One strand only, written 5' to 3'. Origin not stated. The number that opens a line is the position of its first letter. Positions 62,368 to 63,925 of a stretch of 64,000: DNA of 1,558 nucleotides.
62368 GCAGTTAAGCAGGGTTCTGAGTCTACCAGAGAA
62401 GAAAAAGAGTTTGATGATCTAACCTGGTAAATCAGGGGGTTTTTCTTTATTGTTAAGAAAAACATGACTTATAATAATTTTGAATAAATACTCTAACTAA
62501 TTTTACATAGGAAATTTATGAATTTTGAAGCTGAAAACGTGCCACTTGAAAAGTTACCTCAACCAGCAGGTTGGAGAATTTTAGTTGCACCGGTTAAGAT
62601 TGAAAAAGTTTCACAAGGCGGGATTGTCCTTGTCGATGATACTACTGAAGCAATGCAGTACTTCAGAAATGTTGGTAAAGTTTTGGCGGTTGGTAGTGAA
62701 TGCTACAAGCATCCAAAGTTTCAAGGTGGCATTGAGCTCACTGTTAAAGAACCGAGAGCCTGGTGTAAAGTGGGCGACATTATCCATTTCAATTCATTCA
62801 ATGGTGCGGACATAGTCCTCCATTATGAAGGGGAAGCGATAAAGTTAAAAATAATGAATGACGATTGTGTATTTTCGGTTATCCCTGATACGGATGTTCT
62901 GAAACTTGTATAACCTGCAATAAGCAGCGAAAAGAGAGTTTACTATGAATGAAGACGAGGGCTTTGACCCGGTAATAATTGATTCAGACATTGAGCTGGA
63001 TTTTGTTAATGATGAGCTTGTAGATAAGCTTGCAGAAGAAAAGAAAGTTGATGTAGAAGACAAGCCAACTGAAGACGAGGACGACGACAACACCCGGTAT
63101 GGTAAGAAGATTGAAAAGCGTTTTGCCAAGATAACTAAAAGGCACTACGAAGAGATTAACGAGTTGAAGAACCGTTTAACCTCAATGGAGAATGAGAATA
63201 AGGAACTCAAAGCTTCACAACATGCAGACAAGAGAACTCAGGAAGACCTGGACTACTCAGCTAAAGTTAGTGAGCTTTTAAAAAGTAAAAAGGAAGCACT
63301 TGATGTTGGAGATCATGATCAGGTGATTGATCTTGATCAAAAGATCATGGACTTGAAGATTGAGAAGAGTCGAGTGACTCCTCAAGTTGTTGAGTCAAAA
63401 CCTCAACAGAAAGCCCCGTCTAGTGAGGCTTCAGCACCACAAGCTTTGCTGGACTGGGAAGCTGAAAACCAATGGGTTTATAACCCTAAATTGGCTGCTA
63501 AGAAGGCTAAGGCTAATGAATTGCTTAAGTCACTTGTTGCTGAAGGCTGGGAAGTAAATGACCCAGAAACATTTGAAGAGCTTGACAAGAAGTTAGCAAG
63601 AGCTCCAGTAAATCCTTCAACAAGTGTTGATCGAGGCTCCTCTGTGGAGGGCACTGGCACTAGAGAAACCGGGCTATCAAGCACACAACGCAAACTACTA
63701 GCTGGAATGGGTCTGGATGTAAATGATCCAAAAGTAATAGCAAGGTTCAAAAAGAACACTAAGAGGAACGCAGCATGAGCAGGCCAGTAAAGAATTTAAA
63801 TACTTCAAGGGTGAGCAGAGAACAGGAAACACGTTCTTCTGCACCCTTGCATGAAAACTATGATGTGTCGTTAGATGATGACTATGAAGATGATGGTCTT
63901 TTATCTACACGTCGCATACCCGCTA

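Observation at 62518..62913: Phage-encoded GroES-like co-chaperonin between portal and scaffold genes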

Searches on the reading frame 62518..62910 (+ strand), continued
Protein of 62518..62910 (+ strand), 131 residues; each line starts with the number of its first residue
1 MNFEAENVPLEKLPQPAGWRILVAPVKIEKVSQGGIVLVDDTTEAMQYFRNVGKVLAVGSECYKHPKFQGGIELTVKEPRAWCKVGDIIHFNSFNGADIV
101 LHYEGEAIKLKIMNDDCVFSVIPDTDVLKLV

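Call 44: predict_structure(alignment_id=A4)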
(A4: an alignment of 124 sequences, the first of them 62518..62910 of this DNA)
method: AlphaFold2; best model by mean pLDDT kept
length: 131 residues; sequences in the alignment: 124
mean_pLDDT: 87.8   pTM: 0.82
mean pLDDT of the five models: 87.8, 87.4, 86.8, 86.7, 84.9
residues with pLDDT >= 90: 75; 70-90: 40; 50-70: 15; < 50: 1
segments of 3 or more residues with pLDDT < 50: none
pLDDT, mean of each block of 10 residues (from residue 1): 89 95 89 67 76 96 90 84 95 93 92 96 84 47
secondary structure, 60 per line:
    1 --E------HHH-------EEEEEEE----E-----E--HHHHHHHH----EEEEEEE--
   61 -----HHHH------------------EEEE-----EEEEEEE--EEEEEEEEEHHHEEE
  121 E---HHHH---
elements in order: E20-26 H40-47 E52-58 H66-69 E88-91 E97-103 E106-114 E118-121 H125-128

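Call 46: fold_search(model_id=the predicted structure, library=pdb)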
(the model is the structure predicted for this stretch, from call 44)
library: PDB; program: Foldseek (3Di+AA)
matches with E <= 10: 212; with E <= 0.001: 25
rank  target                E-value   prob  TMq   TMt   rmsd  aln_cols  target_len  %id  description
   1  8wuc_a                2.8e-06  1.00  0.52  0.70   5.0       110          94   26  Cryo-EM structure of H. thermoluteolus GroEL-GroES2 football complex (released 2024-03-27)
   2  5opx_U                2.8e-06  1.00  0.46  0.63   5.8       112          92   26  Crystal structure of the GroEL mutant A109C in complex with GroES and ADP BeF2 (released 2018-01-10)
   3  5opx_P                2.8e-06  1.00  0.47  0.62   5.5       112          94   27  Crystal structure of the GroEL mutant A109C in complex with GroES and ADP BeF2 (released 2018-01-10)
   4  1aon_O                3.0e-06  1.00  0.48  0.62   5.5       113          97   26  CRYSTAL STRUCTURE OF THE ASYMMETRIC CHAPERONIN COMPLEX GROEL/GROES/(ADP)7 (released 1997-10-15)
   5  4pj1_P                3.2e-06  1.00  0.52  0.64   4.5       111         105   26  Crystal structure of the human mitochondrial chaperonin symmetrical 'football' complex (released 2015-04-29)
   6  1p3h_A                3.4e-06  1.00  0.50  0.64   5.5       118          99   21  Crystal Structure of the Mycobacterium tuberculosis chaperonin 10 tetradecamer (released 2003-07-15)
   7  4pj1_U                4.6e-06  1.00  0.46  0.58   5.1       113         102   26  Crystal structure of the human mitochondrial chaperonin symmetrical 'football' complex (released 2015-04-29)
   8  5opx_V                4.6e-06  1.00  0.47  0.63   5.5       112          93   27  Crystal structure of the GroEL mutant A109C in complex with GroES and ADP BeF2 (released 2018-01-10)
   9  4pj1_Z                5.2e-06  1.00  0.53  0.63   4.8       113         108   26  Crystal structure of the human mitochondrial chaperonin symmetrical 'football' complex (released 2015-04-29)
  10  5opx_R                5.2e-06  1.00  0.46  0.63   5.5       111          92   27  Crystal structure of the GroEL mutant A109C in complex with GroES and ADP BeF2 (released 2018-01-10)
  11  4v4o_P                5.5e-06  1.00  0.46  0.62   6.7       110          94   30  Crystal Structure of the Chaperonin Complex Cpn60/Cpn10/(ADP)7 from Thermus Thermophilus (released 2014-07-09)
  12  4v4o_O                5.8e-06  1.00  0.47  0.62   6.7       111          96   30  Crystal Structure of the Chaperonin Complex Cpn60/Cpn10/(ADP)7 from Thermus Thermophilus (released 2014-07-09)
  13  4pj1_1                6.6e-06  1.00  0.52  0.66   5.0       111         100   25  Crystal structure of the human mitochondrial chaperonin symmetrical 'football' complex (released 2015-04-29)
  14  1wnr_G                7.0e-06  1.00  0.47  0.68   4.8       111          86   25  Crystal structure of the Cpn10 from Thermus thermophilus HB8 (released 2004-12-07)
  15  4pkn_X                7.0e-06  1.00  0.47  0.62   5.3       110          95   26  Crystal structure of the football-shaped GroEL-GroES2-(ADPBeFx)14 complex containing substrate Rubisco (released 2014-08-20)
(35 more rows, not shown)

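Call 47: search_protein_families(library=ncbifam, proteins=[window:62518-62910:+, L006:9294-9818:+, L012:9871-10440:+, L012:10443-11351:+], max_evalue=0.1)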
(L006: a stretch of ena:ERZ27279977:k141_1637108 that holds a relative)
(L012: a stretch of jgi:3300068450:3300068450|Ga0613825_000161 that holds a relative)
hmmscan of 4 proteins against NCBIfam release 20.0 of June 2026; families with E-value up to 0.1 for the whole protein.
window:62518-62910:+ (131 aa): 13 families
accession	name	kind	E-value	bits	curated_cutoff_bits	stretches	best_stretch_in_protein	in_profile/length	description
NF001531.0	PRK00364.2-2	subfamily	4.3e-06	26.7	96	1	16-122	5-93/94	co-chaperone GroES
NF001534.0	PRK00364.2-5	equivalog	6.3e-06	26.1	120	1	15-108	3-81/94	co-chaperone GroES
NF011106.0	PRK14533.1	equivalog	8.1e-06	25.6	128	1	15-47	4-36/91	co-chaperonin GroES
NF001537.0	PRK00364.3-3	equivalog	0.00012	22.2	109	1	15-104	4-71/86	co-chaperone GroES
NF001533.0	PRK00364.2-4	subfamily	0.00014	21.8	99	1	19-120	11-95/98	co-chaperone GroES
NF001527.0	PRK00364.1-2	subfamily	0.00015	21.9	120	1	19-122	8-94/96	co-chaperone GroES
NF001535.0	PRK00364.3-1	equivalog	0.00033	20.7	215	1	15-102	4-73/118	co-chaperone GroES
NF001529.0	PRK00364.1-5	subfamily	0.00045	20.3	133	1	16-122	5-94/95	co-chaperone GroES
NF001532.0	PRK00364.2-3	equivalog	0.00059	19.9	130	1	15-102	3-77/94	co-chaperone GroES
NF001526.0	PRK00364.1-1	subfamily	0.00066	19.9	130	1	19-97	8-73/96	co-chaperone GroES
NF001530.0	PRK00364.1-6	equivalog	0.00071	19.4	136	1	15-102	12-86/104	co-chaperone GroES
NF001539.0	PRK00364.3-5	equivalog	0.0067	16.5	122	1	15-60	4-45/91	co-chaperone GroES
NF001536.0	PRK00364.3-2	equivalog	0.062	13.3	147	0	21-120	10-97/109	co-chaperone GroES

L006:9294-9818:+ (175 aa): 0 families

L012:9871-10440:+ (190 aa): 0 families

L012:10443-11351:+ (303 aa): 2 families
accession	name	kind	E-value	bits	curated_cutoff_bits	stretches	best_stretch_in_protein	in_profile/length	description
NF045541.1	scaf_prot_MCP2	exception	8.9e-12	44.4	525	1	24-302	363-633/634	prohead protease/major capsid protein fusion protein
NF045540.1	scaf_prot_MCP1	exception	0.00062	18.6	475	1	101-244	459-590/652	ClpP-like prohead protease/major capsid protein fusion protein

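Call 48: search_protein_families(library=phrogs, proteins=[L006:9294-9818:+, L012:8484-9305:+, L012:9311-9826:+, L012:9871-10440:+, L012:10443-11351:+, L012:11430-12218:+, L012:12838-13680:+], max_evalue=0.01)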
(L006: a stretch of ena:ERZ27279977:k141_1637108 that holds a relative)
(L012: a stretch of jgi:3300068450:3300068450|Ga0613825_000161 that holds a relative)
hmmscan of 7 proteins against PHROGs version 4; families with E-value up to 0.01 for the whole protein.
L006:9294-9818:+ (175 aa): 1 family
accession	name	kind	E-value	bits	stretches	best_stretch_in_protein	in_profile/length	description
phrog_36003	-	unknown function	1.2e-05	26.4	1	48-122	36-110/156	-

L012:8484-9305:+ (274 aa): 1 family
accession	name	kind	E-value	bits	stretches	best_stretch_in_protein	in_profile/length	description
phrog_28737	-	unknown function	2e-05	25.3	1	43-216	75-272/341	-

L012:9311-9826:+ (172 aa): 1 family
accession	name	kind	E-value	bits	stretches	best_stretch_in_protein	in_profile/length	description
phrog_36003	-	unknown function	5.8e-11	43.6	1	12-144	10-136/156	-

L012:9871-10440:+ (190 aa): 1 family
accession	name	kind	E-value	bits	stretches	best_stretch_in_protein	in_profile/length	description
phrog_37556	-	unknown function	4.6e-18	66.7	1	1-184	1-185/187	-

L012:10443-11351:+ (303 aa): 3 families
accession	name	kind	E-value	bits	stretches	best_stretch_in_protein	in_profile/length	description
phrog_371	-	head and packaging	2.6e-17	64.1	2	5-162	4-160/303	major head protein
phrog_4523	-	head and packaging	9.6e-13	48.7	1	50-302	403-643/644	major head and protease protein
phrog_133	-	head and packaging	1.9e-08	34.5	1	8-253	382-614/668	head maturation protease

L012:11430-12218:+ (263 aa): 1 family
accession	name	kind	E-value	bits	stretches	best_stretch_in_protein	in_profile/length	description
phrog_4971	-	tail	0.0073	16.7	0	166-247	199-281/283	major tail protein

L012:12838-13680:+ (281 aa): 2 families
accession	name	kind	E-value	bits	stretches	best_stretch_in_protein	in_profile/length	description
phrog_399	-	head and packaging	5.3e-34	118.7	1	1-253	1-209/220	structural protein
phrog_22534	-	unknown function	0.0097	16.8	0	45-90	36-81/111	-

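Call 62: fold_search(model_id=the predicted structure, library=viral)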
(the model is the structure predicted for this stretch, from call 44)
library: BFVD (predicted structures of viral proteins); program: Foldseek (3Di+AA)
matches with E <= 10: 398; with E <= 0.001: 75
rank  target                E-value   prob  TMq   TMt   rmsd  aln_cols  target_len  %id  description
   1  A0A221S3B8            1.2e-10  1.00  0.65  0.57   4.3       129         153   33  Co-chaperonin GroES [uncultured virus]
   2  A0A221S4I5            2.7e-10  1.00  0.64  0.55   3.8       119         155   30  Co-chaperonin GroES [uncultured virus]
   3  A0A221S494            1.6e-09  1.00  0.60  0.70   4.4       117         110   29  Co-chaperonin GroES (Fragment) [uncultured virus]
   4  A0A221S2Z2            2.3e-09  1.00  0.65  0.62   3.8       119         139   27  Co-chaperonin GroES [uncultured virus]
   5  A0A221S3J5            1.6e-08  1.00  0.59  0.69   4.5       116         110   25  Co-chaperonin GroES [uncultured virus]
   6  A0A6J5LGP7            1.6e-08  1.00  0.58  0.51   7.3       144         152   24  GroES chaperonin family [uncultured Caudovirales phage]
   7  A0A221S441            9.9e-08  1.00  0.65  0.81   2.6       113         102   24  Co-chaperonin GroES [uncultured virus]
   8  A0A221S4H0            2.5e-07  1.00  0.54  0.66   5.3       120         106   21  Co-chaperonin GroES (Fragment) [uncultured virus]
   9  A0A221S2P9            4.0e-07  1.00  0.58  0.69   4.0       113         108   22  Co-chaperonin GroES [uncultured virus]
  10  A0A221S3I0            4.8e-07  1.00  0.55  0.58   5.8       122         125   21  Co-chaperonin GroES [uncultured virus]
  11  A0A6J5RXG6            6.5e-07  1.00  0.54  0.51   5.4       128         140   23  GroS Co-chaperonin GroES (HSP10) [uncultured Caudovirales phage]
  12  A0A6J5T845            6.9e-07  1.00  0.56  0.49   5.8       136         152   24  Co-chaperonin GroES [uncultured Caudovirales phage]
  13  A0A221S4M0            7.3e-07  1.00  0.52  0.44   7.0       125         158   25  Co-chaperonin GroES [uncultured virus]
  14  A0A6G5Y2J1            7.8e-07  1.00  0.51  0.64   4.4       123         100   21  (no name in the UniProt tables at hand)
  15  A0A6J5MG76            1.3e-06  1.00  0.48  0.61   5.0       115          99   22  GroS Co-chaperonin GroES (HSP10) [uncultured Caudovirales phage]
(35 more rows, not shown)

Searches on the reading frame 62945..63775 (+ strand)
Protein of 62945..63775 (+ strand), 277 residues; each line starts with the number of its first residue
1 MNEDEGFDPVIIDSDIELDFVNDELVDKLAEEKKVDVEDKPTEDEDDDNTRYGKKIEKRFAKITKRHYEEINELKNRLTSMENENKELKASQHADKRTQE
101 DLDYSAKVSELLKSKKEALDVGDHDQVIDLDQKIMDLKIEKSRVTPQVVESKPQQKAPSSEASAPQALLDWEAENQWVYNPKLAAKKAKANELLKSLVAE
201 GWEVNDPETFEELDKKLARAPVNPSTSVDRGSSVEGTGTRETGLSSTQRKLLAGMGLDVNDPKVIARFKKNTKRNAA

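Call 3: search_protein_families(library=pfam, proteins=[window:62945-63775:+], max_evalue=1)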
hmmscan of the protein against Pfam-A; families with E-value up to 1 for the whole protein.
window:62945-63775:+ (277 aa): 3 families
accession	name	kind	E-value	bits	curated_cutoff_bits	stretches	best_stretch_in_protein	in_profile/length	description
PF25764.1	KIF21A_4th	-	0.16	12.1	33.1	1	108-160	44-96/183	KIF21A-like domain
PF25450.1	Rab11-FIP3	-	0.22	12.3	31.9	1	54-105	39-90/125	Rab11-FIP3-like domain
PF01166.23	TSC22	-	0.22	12.2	30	1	69-92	21-44/57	TSC-22/dip/bun family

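Call 4: search_protein_families(library=phrogs, proteins=[window:62945-63775:+], max_evalue=0.01)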
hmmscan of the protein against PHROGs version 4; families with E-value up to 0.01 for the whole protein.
window:62945-63775:+ (277 aa): 1 family
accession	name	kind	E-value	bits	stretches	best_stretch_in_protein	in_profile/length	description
phrog_94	-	head and packaging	0.0079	16.7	1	20-171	269-395/622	head maturation protease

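Call 47: search_protein_families(library=ncbifam, proteins=[window:62945-63775:+], max_evalue=0.1)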
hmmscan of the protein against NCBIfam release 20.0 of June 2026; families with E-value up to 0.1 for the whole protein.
window:62945-63775:+ (277 aa): 0 families
